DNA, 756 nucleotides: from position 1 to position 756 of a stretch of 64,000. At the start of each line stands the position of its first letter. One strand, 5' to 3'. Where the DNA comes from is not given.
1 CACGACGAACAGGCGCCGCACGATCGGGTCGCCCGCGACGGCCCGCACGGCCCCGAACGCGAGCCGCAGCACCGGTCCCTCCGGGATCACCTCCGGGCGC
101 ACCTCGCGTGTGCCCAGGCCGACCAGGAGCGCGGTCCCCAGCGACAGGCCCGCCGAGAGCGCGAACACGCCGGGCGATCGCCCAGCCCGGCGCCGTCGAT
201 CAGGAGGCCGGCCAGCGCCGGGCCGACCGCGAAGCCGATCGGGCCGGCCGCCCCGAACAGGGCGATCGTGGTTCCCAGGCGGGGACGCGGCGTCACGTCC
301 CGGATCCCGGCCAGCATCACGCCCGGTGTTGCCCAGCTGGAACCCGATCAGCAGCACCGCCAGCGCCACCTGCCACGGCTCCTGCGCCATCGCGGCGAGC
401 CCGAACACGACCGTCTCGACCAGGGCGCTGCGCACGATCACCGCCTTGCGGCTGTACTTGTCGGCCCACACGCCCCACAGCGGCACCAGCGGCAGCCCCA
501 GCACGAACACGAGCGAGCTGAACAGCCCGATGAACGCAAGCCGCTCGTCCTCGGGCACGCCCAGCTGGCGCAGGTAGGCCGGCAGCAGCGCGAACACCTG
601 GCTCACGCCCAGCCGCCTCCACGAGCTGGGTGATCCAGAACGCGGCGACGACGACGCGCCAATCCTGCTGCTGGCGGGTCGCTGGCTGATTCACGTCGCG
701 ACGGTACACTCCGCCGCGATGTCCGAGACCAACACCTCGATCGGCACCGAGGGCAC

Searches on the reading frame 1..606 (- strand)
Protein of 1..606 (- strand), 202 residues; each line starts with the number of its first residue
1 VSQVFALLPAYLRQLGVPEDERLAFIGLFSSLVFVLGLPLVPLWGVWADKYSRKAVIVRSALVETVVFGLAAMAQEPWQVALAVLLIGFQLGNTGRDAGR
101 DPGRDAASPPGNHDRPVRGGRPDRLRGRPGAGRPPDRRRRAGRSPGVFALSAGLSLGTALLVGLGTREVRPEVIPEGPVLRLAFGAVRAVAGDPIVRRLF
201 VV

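Call 66: search_protein_families(library=ncbifam, proteins=[window:1-606:-], max_evalue=0.00001)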
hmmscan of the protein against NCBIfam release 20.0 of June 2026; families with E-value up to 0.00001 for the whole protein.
window:1-606:- (202 aa): 2 families
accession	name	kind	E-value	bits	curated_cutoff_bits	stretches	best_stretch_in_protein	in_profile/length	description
NF007372.0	PRK09874.1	equivalog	8.4e-11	41.6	571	1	2-89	31-119/408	multidrug efflux MFS transporter MdtG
NF012174.0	tet_MFS_A_B_C_D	equivalog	8.3e-06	24.9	475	1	4-89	21-105/382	Tet(A)/Tet(B)/Tet(C) family tetracycline efflux MFS transporter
